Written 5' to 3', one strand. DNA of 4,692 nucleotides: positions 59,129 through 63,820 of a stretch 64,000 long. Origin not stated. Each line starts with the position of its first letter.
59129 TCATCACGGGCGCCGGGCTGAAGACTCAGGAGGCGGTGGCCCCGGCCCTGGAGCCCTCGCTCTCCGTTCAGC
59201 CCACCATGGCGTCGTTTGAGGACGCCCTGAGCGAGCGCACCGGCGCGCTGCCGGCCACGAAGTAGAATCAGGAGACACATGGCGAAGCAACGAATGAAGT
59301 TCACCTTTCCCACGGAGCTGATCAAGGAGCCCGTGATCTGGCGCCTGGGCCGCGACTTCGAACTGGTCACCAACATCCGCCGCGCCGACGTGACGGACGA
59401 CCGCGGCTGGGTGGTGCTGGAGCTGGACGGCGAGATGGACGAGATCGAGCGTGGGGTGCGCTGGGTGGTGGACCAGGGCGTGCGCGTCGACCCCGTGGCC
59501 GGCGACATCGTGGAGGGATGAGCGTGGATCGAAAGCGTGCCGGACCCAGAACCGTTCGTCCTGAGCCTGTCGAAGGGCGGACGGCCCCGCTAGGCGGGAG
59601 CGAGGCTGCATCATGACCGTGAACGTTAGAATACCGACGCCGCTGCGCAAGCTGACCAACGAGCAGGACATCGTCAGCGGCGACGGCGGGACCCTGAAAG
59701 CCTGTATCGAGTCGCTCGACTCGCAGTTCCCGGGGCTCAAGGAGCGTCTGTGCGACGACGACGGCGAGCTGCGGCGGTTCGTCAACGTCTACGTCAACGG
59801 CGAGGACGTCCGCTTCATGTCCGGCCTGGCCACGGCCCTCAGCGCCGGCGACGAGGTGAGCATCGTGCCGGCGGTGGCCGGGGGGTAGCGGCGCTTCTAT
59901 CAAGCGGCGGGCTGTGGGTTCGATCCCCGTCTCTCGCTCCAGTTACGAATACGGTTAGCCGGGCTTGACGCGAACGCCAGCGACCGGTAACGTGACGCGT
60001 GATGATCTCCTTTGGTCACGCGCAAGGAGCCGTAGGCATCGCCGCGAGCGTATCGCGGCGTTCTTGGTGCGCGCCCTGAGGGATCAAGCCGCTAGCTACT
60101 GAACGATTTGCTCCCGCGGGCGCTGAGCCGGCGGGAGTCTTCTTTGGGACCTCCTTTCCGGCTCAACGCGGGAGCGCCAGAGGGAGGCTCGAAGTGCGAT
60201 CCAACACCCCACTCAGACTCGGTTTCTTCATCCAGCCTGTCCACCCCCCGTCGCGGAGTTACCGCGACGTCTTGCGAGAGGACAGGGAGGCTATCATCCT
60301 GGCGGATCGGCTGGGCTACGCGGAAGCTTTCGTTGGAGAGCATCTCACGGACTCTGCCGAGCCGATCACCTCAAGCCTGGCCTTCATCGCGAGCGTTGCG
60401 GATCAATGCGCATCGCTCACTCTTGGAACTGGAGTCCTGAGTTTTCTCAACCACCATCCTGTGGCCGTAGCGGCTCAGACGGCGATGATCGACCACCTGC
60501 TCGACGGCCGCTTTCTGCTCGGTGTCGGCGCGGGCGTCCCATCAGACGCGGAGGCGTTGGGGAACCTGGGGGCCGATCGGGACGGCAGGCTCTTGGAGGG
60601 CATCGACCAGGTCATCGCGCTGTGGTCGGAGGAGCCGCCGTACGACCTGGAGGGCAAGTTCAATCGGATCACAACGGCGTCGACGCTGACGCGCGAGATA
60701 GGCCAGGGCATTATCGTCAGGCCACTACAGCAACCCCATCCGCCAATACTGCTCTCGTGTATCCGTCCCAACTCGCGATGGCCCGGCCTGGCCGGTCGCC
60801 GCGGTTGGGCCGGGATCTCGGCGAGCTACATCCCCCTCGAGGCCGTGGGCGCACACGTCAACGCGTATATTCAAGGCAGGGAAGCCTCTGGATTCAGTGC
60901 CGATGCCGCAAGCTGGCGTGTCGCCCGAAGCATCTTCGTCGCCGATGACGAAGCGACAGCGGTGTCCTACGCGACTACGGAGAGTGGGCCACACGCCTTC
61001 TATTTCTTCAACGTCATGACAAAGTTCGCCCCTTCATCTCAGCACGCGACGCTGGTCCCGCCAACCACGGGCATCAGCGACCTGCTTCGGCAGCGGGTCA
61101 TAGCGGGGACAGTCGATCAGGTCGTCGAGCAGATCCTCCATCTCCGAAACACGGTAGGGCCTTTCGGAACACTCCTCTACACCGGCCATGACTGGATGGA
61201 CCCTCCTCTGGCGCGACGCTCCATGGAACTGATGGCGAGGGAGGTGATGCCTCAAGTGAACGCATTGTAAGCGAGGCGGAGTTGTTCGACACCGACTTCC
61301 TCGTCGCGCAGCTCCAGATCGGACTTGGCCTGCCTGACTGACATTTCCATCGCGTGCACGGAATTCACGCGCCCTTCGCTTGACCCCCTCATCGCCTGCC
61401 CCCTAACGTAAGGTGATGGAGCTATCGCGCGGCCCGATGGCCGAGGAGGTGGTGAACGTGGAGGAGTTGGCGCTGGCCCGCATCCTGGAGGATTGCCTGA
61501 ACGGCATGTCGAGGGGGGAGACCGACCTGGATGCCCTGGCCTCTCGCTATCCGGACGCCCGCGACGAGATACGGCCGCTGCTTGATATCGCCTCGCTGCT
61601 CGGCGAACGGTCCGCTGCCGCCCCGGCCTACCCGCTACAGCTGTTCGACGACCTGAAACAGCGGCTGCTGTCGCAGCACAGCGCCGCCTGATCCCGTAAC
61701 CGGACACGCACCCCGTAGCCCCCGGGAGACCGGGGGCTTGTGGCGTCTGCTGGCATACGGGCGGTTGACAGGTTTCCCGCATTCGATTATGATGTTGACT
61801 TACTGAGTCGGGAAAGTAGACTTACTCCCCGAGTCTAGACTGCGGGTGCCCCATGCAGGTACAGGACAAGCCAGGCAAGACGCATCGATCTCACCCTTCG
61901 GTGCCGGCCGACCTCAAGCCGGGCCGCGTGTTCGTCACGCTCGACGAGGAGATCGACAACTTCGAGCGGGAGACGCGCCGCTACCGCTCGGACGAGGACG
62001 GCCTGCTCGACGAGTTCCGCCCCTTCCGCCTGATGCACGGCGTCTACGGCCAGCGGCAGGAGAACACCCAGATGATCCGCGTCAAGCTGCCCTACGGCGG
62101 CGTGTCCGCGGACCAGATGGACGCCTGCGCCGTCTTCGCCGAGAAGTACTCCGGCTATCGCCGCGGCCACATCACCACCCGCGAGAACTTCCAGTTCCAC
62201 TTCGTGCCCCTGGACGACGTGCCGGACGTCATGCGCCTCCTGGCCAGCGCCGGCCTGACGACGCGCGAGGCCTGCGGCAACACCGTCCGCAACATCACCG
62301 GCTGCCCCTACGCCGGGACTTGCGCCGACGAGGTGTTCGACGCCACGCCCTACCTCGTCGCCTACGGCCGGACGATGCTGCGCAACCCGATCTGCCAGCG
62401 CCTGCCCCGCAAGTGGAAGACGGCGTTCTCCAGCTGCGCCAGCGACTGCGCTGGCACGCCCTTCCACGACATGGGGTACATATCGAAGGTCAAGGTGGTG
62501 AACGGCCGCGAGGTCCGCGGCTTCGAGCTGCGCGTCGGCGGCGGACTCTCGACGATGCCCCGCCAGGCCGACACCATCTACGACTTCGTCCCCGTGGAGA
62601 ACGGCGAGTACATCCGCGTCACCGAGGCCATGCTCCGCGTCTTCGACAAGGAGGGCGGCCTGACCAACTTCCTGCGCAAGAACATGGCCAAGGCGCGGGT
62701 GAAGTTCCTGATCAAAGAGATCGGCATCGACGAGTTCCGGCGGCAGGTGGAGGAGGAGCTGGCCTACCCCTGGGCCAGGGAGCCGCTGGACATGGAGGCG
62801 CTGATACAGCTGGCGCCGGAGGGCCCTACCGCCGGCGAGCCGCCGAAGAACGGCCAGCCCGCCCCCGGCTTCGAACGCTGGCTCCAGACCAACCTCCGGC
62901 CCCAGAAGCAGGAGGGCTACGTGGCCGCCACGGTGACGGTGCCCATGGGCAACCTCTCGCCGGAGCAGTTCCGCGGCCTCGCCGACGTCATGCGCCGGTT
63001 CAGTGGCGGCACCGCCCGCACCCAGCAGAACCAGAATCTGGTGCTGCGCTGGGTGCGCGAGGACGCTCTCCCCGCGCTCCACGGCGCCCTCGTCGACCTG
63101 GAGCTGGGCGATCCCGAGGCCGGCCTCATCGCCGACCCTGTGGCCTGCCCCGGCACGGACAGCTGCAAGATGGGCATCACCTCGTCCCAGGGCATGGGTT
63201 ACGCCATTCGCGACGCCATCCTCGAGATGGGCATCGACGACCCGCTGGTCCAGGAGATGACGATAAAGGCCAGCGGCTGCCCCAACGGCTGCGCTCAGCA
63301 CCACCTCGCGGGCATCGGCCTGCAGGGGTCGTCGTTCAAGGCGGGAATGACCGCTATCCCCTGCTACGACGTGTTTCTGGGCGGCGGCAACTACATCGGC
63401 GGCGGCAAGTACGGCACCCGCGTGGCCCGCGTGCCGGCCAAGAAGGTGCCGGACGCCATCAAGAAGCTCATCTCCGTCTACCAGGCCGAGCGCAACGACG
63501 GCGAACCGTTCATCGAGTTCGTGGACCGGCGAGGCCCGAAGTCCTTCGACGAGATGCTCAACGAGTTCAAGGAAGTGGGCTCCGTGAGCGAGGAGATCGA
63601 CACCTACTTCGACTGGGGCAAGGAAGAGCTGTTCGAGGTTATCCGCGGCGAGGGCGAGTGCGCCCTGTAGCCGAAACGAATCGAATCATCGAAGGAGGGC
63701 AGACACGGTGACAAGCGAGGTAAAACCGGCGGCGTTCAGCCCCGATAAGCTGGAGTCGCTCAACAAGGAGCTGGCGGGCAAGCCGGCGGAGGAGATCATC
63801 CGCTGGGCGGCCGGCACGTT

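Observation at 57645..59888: SAM-I riboswitch gating a ThrC-like / stand-alone NIL / MoaD-like trio: candidate thiocarboxylate route to homocysteine with an unassigned NIL component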

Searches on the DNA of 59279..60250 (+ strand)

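Call 43: search_rna_families(sources=[L046, L057, L064, L065, L066, L075, L081, L082, L083, L084, L054, L049], threshold=gathering)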
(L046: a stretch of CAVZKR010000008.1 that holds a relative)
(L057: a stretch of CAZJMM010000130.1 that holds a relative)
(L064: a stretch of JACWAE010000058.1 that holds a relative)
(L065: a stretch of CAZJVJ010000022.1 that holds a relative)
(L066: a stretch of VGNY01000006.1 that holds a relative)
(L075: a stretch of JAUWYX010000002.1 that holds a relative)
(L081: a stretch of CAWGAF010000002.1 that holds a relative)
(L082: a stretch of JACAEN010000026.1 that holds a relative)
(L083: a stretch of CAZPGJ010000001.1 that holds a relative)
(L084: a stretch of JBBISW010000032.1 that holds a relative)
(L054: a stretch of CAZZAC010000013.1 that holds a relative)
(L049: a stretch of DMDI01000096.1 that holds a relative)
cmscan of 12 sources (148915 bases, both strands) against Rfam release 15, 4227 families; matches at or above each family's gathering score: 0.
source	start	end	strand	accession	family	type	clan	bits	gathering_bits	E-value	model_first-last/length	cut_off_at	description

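Call 45: search_rna_families(sources=[L060, L005, L007, L013, L016, L017, L020, L023, L024, L026], threshold=gathering)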
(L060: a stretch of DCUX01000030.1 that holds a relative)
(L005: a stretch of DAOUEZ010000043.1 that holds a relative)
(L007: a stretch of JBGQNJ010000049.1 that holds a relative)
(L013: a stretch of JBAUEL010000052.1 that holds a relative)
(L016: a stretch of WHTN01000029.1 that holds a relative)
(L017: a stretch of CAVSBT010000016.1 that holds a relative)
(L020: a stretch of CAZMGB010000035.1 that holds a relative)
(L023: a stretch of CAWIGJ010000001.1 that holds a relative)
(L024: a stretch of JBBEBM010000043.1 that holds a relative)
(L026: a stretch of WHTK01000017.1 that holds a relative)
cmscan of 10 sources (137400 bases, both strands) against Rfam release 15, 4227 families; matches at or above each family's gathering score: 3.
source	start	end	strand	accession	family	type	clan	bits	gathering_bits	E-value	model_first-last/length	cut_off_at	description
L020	42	114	-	RF00005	tRNA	Gene; tRNA;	CL00001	69.6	29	8.6e-13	1-71/71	no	tRNA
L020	416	488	-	RF00005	tRNA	Gene; tRNA;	CL00001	61.4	29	1.6e-10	1-71/71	no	tRNA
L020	223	307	-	RF00005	tRNA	Gene; tRNA;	CL00001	57.9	29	1.4e-09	1-71/71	no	tRNA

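Call 69: search_rna_families(sources=[L087, L089, L090, L086, L002, L003, L038, L058], threshold=gathering)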
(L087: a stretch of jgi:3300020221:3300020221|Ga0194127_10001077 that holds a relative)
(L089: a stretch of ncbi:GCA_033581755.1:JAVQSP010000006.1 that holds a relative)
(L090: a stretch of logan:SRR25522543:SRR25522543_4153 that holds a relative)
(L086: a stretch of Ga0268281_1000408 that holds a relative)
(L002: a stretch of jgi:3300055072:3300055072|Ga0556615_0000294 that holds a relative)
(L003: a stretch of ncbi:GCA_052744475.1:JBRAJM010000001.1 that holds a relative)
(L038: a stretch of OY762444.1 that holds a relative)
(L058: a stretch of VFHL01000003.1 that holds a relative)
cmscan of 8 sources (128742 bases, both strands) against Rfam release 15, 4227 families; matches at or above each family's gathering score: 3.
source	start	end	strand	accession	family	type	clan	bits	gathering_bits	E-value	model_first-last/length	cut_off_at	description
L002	8420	8532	+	RF00162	SAM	Cis-reg; riboswitch;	CL00012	83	44.4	8.5e-18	1-108/108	no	SAM riboswitch aptamer (S box leader)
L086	10241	10345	+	RF00059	TPP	Cis-reg; riboswitch;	-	70.7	54.3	1.4e-11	1-105/105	no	TPP riboswitch aptamer (THI element)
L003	8413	8527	+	RF00162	SAM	Cis-reg; riboswitch;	CL00012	69.6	44.4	6.7e-14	1-108/108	no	SAM riboswitch aptamer (S box leader)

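Call 95: search_rna_families(source=window, start=59500, end=60250, threshold=evalue, max_evalue=1)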
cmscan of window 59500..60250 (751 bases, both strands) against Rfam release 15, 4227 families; matches with E-value up to 1: 1.
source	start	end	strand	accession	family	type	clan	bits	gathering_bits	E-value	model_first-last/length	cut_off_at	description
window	60111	60174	-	RF03330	mir-750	Gene; miRNA;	-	18.2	60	0.4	1-80/80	no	mir-750 microRNA precursor family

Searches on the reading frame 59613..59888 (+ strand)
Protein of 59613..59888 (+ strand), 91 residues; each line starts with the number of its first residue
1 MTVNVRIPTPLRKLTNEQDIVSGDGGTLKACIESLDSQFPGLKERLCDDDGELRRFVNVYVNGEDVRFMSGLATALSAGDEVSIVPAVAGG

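Call 3: search_protein_families(library=pfam, proteins=[window:59613-59888:+], max_evalue=0.01)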
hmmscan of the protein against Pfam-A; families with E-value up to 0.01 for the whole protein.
window:59613-59888:+ (91 aa): 2 families
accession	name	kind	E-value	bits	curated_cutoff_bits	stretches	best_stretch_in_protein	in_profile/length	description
PF02597.26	ThiS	-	2.1e-19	70.2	22.5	1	5-91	1-76/76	ThiS family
PF06805.18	Lambda_tail_I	-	0.00092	20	23.8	1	24-91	24-83/83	Bacteriophage lambda tail assembly protein I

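Call 4: search_protein_families(library=ncbifam, proteins=[window:59613-59888:+], max_evalue=0.01)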
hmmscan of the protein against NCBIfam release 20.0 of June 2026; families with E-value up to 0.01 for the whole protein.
window:59613-59888:+ (91 aa): 3 families
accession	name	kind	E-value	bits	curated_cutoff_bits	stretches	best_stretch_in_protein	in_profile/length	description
NF041918.1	SAMP1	equivalog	2.5e-19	69.6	60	1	5-91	3-91/91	ubiquitin-like small modifier protein 1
TIGR01687.1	moaD_arch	subfamily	1.1e-14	54.6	49.5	1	3-91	1-88/88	MoaD family protein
NF053661.1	Urm1_like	equivalog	7.8e-05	22.8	70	1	5-91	2-79/79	Urm1-like protein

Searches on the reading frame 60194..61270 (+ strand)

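Call 3: search_protein_families(library=pfam, proteins=[window:60194-61270:+], max_evalue=0.01)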
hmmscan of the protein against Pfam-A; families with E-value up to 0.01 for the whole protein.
window:60194-61270:+ (358 aa): 1 family
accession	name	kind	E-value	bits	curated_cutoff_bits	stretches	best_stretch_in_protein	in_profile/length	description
PF00296.26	Bac_luciferase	-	2e-37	129.7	27.9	1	8-320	2-310/314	Luciferase-like monooxygenase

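Call 4: search_protein_families(library=ncbifam, proteins=[window:60194-61270:+], max_evalue=0.01)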
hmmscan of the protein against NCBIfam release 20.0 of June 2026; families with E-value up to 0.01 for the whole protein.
window:60194-61270:+ (358 aa): 29 families (the best 25 are shown)
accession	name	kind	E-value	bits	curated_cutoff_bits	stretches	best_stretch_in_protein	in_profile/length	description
TIGR04027.1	LLM_KPN_01858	hypoth_equivalog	1.3e-19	70.4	412.9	1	8-147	2-141/326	putative FMN-dependent luciferase-like monooxygenase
TIGR03619.1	F420_Rv2161c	subfamily_domain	2.7e-18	66.4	166.9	1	32-164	21-149/247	TIGR03619 family F420-dependent LLM class oxidoreductase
TIGR03558.1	oxido_grp_1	subfamily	8.3e-17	61.4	166.95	1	23-348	15-323/325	MsnO8 family LLM class oxidoreductase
TIGR03621.1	F420_MSMEG_2516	subfamily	6.8e-13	48.4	213.15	1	37-186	23-154/295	TIGR03621 family F420-dependent LLM class oxidoreductase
NF002619.0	PRK02271.1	equivalog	2.7e-12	46.6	276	1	34-157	20-137/329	5,10-methylenetetrahydromethanopterin reductase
TIGR03559.1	F420_Rv3520c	subfamily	2.8e-12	46.3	335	1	23-229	8-208/325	LLM class F420-dependent oxidoreductase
TIGR03560.1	F420_Rv1855c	subfamily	7.8e-12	45.5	231.4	1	34-187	19-172/227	TIGR03560 family F420-dependent LLM class oxidoreductase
TIGR03857.1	F420_MSMEG_2249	hypoth_equivalog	2.2e-11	43.6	218.4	1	36-260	22-225/329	TIGR03857 family LLM class F420-dependent oxidoreductase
TIGR03571.1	lucif_BA3436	subfamily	1e-09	38.1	303.9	1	59-149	67-158/304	TIGR03571 family LLM class oxidoreductase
TIGR04020.1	seco_metab_LLM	subfamily_domain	6e-09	35.5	244.45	1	32-259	23-241/341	MupA/Atu3671 family FMN-dependent luciferase-like monooxygenase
TIGR04036.1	LLM_CE1758_fam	subfamily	2e-08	33.5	479.1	1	36-159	36-158/355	CE1758 family FMN-dependent luciferase-like monooxygenase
TIGR03620.1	F420_MSMEG_4141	subfamily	6.3e-08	32.3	219.8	1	28-116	18-99/280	TIGR03620 family F420-dependent LLM class oxidoreductase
TIGR03554.1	F420_G6P_DH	equivalog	1.4e-07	30.9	420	1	29-164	17-160/331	glucose-6-phosphate dehydrogenase (coenzyme-F420)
TIGR04465.1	ArgArg_F420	equivalog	2.6e-07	30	470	1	65-253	100-276/364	F420-dependent hydroxymycolic acid dehydrogenase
TIGR03564.1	F420_MSMEG_4879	subfamily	4.6e-07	29.7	234.25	1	60-117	25-82/265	TIGR03564 family F420-dependent LLM class oxidoreductase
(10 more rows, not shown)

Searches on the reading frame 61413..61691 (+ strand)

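Call 3: search_protein_families(library=pfam, proteins=[window:61413-61691:+], max_evalue=0.01)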
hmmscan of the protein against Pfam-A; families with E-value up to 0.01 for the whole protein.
window:61413-61691:+ (92 aa): 1 family
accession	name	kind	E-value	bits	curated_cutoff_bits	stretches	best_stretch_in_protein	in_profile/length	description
PF00482.28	T2SSF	-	0.0018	18.7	25.2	1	18-86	28-93/125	Type II secretion system (T2SS), protein F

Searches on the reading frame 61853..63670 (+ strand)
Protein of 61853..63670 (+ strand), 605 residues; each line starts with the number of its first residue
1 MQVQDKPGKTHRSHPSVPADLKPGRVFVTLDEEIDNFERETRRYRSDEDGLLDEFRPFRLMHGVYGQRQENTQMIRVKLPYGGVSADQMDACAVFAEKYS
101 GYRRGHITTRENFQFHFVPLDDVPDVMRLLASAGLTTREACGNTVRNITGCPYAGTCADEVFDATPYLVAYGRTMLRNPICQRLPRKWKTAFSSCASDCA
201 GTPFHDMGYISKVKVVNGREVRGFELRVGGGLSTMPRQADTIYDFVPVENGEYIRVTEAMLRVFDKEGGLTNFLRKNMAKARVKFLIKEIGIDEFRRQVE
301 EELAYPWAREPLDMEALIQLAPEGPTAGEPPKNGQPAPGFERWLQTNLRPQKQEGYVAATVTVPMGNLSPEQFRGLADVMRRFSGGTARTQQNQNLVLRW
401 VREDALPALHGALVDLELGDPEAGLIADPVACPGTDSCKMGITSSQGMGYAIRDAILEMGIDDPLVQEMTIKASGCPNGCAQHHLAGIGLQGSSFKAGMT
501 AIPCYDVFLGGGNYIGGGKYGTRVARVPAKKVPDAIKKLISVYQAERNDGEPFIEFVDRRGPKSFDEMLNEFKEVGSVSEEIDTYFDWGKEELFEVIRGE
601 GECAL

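Call 3: search_protein_families(library=pfam, proteins=[window:61853-63670:+], max_evalue=0.01)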
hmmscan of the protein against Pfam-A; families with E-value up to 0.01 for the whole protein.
window:61853-63670:+ (605 aa): 2 families
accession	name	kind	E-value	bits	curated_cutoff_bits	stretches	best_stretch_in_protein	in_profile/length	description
PF01077.27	NIR_SIR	-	6.6e-48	162.6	27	2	141-304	1-155/158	Nitrite and sulphite reductase 4Fe-4S domain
PF03460.22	NIR_SIR_ferr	-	2.9e-34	117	24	2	65-132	1-68/69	Nitrite/Sulfite reductase ferredoxin-like half domain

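Call 4: search_protein_families(library=ncbifam, proteins=[window:61853-63670:+], max_evalue=0.01)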
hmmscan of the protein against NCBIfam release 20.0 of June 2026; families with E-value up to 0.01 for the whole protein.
window:61853-63670:+ (605 aa): 11 families
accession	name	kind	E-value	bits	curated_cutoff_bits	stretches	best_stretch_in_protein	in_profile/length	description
NF007126.0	PRK09567.1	equivalog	3.4e-68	230.2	523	1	62-571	105-589/595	NirA family protein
NF007125.0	PRK09566.1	equivalog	2.4e-57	194.5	594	2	71-308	64-295/513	ferredoxin--nitrite reductase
NF010029.0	PRK13504.1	equivalog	1.1e-41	142.9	457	3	354-562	357-563/575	NADPH-dependent assimilatory sulfite reductase hemoprotein subunit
TIGR02435.1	CobG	equivalog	9.7e-33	113.7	234.8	1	71-492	16-383/388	precorrin-3B synthase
TIGR02041.1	CysI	equivalog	7.9e-32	110.4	756.55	3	374-561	359-539/541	assimilatory sulfite reductase (NADPH) hemoprotein subunit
TIGR02042.1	sir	equivalog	3.2e-26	91.6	731.5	3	377-571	392-580/581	sulfite reductase, ferredoxin dependent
TIGR02374.1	nitri_red_nirB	equivalog_domain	8.3e-18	64.2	578.35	2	70-261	557-732/794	nitrite reductase large subunit NirB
TIGR02066.1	dsrB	equivalog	1.6e-14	53.7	341.5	2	367-492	40-167/341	dissimilatory-type sulfite reductase subunit beta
NF011565.0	PRK14989.1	subfamily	4e-13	48.3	883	2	74-242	566-720/847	nitrite reductase large subunit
TIGR02912.1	sulfite_red_C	equivalog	1.4e-12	47.2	324.1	2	71-213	19-162/314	sulfite reductase subunit C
TIGR02064.1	dsrA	equivalog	8.4e-08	31.5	392.85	1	356-483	81-211/402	dissimilatory-type sulfite reductase subunit alpha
